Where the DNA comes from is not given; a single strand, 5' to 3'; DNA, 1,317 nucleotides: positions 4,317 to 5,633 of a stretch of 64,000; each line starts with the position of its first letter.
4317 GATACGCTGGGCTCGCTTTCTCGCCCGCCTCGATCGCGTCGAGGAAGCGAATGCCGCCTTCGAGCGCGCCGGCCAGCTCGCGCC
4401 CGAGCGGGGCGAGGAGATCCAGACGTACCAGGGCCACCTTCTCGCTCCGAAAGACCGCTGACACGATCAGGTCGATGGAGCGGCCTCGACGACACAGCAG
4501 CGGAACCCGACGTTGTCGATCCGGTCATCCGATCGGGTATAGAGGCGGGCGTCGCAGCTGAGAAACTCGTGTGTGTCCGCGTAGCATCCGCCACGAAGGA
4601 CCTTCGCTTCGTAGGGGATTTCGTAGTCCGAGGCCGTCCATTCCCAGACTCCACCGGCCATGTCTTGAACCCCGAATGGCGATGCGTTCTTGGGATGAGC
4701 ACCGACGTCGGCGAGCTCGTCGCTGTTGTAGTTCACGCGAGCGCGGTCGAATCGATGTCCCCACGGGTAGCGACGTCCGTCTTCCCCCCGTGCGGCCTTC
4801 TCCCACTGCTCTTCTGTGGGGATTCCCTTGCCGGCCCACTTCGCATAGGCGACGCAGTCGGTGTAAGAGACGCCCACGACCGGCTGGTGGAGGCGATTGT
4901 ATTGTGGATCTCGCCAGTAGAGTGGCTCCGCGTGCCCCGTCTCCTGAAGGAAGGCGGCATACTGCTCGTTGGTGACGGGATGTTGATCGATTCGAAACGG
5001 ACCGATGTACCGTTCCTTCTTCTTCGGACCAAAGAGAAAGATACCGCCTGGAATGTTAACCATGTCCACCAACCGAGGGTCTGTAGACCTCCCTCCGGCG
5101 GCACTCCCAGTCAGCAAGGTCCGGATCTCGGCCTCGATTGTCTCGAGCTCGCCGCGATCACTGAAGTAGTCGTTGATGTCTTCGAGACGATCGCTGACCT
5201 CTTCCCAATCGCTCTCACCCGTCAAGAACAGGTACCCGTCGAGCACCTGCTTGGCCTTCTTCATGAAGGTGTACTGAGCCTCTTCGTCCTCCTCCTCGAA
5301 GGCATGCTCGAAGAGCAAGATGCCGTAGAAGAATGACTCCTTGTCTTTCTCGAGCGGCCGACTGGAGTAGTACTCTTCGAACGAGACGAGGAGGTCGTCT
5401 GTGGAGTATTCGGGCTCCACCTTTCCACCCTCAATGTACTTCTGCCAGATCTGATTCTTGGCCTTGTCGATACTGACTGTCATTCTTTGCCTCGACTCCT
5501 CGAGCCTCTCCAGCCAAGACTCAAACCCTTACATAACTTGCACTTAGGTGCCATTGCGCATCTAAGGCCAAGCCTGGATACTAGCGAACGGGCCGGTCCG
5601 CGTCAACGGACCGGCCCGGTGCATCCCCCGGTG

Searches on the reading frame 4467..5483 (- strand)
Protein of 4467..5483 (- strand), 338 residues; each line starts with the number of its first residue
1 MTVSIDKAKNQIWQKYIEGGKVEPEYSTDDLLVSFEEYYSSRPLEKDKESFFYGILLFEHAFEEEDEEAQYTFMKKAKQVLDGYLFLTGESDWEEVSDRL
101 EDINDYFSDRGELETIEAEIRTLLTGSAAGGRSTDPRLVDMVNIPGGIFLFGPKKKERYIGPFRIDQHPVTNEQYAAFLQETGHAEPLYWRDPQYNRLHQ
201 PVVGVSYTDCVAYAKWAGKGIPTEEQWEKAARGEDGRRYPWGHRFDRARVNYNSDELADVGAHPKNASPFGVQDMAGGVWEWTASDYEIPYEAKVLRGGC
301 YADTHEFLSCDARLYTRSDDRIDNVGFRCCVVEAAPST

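Call 43: search_protein_families(library=pfam, proteins=[window:4467-5483:-], max_evalue=0.0001)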
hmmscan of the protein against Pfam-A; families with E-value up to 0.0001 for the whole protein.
window:4467-5483:- (338 aa): 1 family
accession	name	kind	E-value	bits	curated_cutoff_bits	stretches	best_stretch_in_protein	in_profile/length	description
PF03781.23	FGE-sulfatase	-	4e-44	151.6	23.3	1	139-329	3-253/255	Sulfatase-modifying factor enzyme 1-like domain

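Call 59: find_encoding_contigs(protein=window:4467-5483:-, flank=10000, max_places=5)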
Protein window:4467-5483:- (338 aa): 1 contig read that carries it; 1 place shown.
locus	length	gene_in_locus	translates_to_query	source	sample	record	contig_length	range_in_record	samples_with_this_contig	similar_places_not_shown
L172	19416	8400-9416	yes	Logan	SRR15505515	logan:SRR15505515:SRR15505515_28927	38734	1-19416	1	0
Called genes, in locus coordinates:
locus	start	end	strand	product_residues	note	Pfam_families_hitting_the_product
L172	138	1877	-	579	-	PF00432:Prenyltrans (faint), PF13249:SQHop_cyclase_N (faint), PF13243:SQHop_cyclase_C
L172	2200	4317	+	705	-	PF02629:CoA_binding, PF13380:CoA_binding_2, PF13607:Succ_CoA_lig, PF19045:Ligase_CoA_2, PF13549:ATP-grasp_5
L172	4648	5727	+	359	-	PF02812:ELFV_dehydrog_N, PF00208:ELFV_dehydrog (weak), PF02826:2-Hacid_dh_C (faint), PF00208:ELFV_dehydrog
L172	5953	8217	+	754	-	PF00515:TPR_1 (faint), PF13181:TPR_8 (faint), PF11832:DUF3352, PF07719:TPR_2 (faint), PF13432:TPR_16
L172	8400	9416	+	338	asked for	PF03781:FGE-sulfatase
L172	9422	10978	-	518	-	PF00657:Lipase_GDSL (faint), PF13472:Lipase_GDSL_2, PF07719:TPR_2 (faint), PF13428:TPR_14 (faint), PF13432:TPR_16 (faint), PF23914:TPR_CcmH_CycH (faint)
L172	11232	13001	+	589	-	PF01551:Peptidase_M23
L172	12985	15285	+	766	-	PF01590:GAF, PF13185:GAF_2, PF01590:GAF, PF13492:GAF_3 (weak), PF00158:Sigma54_activat, PF14532:Sigma54_activ_2, PF07728:AAA_5 (weak), PF25601:AAA_lid_14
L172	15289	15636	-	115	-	-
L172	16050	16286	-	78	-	-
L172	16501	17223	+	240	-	PF13641:Glyco_tranf_2_3, PF00535:Glycos_transf_2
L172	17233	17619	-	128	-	PF13622:4HBT_3 (weak), PF03061:4HBT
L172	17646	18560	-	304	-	-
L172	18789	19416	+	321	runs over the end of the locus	PF19777:DUF6263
